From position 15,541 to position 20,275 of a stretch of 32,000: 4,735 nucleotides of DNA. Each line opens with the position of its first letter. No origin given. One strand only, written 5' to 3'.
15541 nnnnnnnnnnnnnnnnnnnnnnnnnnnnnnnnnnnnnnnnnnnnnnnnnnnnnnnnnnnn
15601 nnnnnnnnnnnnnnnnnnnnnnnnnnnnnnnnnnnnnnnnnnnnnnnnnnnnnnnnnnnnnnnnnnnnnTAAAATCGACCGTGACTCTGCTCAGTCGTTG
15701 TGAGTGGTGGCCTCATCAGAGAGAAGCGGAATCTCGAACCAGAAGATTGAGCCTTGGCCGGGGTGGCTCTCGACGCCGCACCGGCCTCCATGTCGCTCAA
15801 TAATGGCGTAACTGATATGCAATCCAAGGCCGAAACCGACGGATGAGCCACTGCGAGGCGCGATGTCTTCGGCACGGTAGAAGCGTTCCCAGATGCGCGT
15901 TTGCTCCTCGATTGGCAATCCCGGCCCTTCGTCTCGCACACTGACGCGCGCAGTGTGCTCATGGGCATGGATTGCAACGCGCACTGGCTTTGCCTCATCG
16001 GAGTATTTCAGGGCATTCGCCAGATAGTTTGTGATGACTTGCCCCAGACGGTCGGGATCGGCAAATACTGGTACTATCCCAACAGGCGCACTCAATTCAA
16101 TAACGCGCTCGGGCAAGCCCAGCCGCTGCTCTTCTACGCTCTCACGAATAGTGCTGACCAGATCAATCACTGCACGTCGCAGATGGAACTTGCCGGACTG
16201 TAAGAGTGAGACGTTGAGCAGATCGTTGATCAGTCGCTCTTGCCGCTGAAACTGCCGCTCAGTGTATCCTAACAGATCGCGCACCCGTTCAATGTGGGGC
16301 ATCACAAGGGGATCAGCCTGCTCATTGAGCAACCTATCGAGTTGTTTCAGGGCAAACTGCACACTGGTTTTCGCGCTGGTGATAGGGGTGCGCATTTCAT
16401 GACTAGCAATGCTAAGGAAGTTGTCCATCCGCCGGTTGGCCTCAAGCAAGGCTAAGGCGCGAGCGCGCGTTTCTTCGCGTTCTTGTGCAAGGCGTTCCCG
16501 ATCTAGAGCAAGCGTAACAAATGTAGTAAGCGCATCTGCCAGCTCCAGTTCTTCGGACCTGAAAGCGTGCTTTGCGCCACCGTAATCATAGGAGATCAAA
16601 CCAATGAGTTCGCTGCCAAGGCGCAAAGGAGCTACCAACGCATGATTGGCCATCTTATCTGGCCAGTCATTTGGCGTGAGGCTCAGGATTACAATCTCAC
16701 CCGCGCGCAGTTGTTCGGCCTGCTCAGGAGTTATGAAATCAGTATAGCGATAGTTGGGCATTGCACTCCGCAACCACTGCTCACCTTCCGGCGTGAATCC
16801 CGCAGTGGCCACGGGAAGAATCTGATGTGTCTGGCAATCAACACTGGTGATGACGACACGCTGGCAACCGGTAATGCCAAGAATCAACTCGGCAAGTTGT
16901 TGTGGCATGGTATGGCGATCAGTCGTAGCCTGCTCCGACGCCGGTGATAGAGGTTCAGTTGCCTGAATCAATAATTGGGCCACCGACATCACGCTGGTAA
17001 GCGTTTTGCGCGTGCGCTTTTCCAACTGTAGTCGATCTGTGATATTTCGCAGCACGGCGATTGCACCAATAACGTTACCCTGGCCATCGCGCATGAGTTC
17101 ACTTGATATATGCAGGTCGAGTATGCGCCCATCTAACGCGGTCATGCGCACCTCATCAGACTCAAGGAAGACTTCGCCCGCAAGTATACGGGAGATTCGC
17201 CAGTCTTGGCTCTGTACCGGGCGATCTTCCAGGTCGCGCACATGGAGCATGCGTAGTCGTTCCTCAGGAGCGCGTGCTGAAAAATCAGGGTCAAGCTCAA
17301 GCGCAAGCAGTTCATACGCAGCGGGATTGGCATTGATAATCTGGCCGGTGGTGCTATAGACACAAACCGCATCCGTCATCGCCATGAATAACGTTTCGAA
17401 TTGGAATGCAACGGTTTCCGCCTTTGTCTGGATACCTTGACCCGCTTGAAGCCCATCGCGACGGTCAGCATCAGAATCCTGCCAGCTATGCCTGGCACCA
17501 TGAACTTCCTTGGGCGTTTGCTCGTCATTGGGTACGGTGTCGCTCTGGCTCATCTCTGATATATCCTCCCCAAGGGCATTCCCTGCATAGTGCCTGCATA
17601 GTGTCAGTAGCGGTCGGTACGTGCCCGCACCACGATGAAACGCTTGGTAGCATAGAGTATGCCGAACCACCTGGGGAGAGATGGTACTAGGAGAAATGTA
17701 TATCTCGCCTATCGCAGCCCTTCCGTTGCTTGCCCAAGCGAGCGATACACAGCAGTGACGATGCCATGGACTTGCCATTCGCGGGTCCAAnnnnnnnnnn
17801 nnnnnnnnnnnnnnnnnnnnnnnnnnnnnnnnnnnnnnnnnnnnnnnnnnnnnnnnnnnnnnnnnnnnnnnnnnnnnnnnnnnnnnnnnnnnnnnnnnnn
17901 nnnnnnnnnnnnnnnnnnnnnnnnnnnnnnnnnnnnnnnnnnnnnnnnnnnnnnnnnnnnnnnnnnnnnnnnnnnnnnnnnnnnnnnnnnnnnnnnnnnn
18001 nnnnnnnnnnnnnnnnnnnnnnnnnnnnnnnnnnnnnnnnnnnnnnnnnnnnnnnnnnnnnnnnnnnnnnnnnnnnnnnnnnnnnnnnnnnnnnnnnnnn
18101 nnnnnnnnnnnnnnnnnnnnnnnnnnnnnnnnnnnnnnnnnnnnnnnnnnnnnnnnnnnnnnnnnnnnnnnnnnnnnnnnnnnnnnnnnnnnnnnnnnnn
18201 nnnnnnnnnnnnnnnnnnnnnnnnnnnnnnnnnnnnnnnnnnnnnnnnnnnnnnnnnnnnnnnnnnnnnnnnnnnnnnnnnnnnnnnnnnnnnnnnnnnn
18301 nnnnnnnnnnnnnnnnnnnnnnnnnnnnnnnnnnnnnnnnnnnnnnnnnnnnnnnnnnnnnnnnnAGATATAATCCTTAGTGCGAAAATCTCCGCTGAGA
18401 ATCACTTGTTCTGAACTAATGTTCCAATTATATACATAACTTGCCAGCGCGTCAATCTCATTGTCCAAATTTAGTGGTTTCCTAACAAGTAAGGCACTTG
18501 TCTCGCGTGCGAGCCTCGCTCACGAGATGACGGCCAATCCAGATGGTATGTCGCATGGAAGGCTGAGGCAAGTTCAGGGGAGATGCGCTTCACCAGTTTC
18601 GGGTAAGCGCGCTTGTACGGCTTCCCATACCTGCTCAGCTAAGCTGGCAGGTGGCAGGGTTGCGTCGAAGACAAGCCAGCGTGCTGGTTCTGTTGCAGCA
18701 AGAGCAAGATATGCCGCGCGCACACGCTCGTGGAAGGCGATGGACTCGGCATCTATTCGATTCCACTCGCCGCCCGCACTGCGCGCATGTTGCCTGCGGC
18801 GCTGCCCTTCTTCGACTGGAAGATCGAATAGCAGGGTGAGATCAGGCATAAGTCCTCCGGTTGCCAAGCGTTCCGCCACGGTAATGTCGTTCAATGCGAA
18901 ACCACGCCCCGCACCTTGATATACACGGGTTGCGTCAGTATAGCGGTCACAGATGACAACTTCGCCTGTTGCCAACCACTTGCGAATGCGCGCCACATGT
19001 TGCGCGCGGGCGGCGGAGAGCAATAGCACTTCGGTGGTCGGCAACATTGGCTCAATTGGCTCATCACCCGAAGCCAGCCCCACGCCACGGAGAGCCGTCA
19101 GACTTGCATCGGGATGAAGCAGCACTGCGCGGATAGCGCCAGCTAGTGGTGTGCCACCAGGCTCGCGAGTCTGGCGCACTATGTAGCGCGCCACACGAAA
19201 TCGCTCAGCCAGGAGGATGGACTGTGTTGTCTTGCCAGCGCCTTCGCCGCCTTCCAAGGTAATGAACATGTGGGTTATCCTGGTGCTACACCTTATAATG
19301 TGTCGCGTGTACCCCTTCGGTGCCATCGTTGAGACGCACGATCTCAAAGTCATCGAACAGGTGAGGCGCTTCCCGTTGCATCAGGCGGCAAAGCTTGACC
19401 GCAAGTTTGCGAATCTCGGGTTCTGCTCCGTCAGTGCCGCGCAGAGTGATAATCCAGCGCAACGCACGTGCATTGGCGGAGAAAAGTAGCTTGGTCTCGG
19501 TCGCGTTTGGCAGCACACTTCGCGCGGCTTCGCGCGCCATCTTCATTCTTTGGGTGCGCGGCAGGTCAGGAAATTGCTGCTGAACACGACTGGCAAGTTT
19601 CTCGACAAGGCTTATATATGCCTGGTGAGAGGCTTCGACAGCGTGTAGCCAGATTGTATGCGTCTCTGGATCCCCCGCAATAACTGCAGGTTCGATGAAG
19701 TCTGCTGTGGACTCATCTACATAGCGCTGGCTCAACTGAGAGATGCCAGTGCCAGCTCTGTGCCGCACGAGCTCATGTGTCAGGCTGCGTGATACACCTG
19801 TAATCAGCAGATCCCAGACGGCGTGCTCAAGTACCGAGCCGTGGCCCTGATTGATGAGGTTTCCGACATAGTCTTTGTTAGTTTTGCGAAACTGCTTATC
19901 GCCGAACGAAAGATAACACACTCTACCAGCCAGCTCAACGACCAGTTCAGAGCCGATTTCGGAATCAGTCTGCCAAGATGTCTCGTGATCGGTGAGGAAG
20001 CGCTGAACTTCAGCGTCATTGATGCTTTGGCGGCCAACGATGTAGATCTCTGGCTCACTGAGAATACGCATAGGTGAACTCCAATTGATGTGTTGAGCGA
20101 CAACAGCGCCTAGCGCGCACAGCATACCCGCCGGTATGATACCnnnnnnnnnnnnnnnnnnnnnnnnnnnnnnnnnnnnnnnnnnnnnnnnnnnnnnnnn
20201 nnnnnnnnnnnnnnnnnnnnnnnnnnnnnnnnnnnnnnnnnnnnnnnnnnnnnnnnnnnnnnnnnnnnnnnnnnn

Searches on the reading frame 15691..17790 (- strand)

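Call 6: search_protein_families(library=pfam, proteins=[window:15691-17790:-], max_evalue=0.001)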
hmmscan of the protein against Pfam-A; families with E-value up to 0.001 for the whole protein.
window:15691-17790:- (699 aa): 7 families
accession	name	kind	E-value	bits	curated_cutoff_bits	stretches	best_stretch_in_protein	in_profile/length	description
PF02518.31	HATPase_c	-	1.7e-26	93.3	26.4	1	578-689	2-109/111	Histidine kinase-, DNA gyrase B-, and HSP90-like ATPase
PF00512.31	HisKA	-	1.3e-09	38.4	26.9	1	455-533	2-66/66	His Kinase A (phospho-acceptor) domain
PF01590.32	GAF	-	2.6e-08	34.9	22.4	1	292-429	2-133/133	GAF domain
PF13426.13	PAS_9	-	1.1e-06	29.3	27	1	140-252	2-103/103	PAS domain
PF08448.16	PAS_4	-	7.5e-05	23.4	23.1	1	137-253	3-108/110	PAS fold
PF13188.13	PAS_8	-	0.00016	21.9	21.8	1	130-183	2-46/65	PAS domain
PF00989.32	PAS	-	0.00018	22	22.6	1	131-250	3-113/113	PAS fold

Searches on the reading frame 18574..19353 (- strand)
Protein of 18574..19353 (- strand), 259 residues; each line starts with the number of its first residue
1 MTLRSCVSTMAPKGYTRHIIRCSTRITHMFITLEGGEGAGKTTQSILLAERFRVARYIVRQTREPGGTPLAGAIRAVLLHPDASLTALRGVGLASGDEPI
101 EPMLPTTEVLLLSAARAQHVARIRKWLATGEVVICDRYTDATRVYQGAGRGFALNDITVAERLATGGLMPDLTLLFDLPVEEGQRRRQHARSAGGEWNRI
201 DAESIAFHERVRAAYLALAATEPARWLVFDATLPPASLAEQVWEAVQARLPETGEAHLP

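Call 39: search_protein_families(library=pfam, proteins=[window:18574-19353:-], max_evalue=1)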
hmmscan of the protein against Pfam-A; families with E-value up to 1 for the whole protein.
window:18574-19353:- (259 aa): 3 families
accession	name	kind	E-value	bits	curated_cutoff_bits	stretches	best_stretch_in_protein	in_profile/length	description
PF02223.23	Thymidylate_kin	-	4.9e-33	114.8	27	2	102-239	51-182/185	Thymidylate kinase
PF13521.12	AAA_28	-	5.6e-05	23.9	27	1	31-215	2-146/164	AAA domain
PF17528.7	HdcB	-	0.14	12.4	30.4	1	111-150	136-174/174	Histidine decarboxylase maturation protein HdcB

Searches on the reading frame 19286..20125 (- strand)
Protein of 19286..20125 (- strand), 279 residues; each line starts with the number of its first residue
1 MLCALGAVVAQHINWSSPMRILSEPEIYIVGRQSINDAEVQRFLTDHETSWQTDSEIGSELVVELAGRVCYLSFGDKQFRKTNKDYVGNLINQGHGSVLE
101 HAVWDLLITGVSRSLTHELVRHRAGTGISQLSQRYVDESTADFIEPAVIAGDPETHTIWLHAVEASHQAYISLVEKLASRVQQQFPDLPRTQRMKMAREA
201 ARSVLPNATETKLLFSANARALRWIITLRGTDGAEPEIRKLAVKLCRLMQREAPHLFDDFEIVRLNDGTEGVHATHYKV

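Call 39: search_protein_families(library=pfam, proteins=[window:19286-20125:-], max_evalue=1)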
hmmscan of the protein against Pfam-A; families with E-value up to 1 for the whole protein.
window:19286-20125:- (279 aa): 2 families
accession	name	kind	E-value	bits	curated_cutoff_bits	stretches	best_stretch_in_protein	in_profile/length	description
PF02511.20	Thy1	-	2.9e-49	167.9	24.8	1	58-255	8-191/191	Thymidylate synthase complementing protein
PF02106.20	Fanconi_C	-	0.11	11.7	25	1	113-185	200-272/560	Fanconi anaemia group C protein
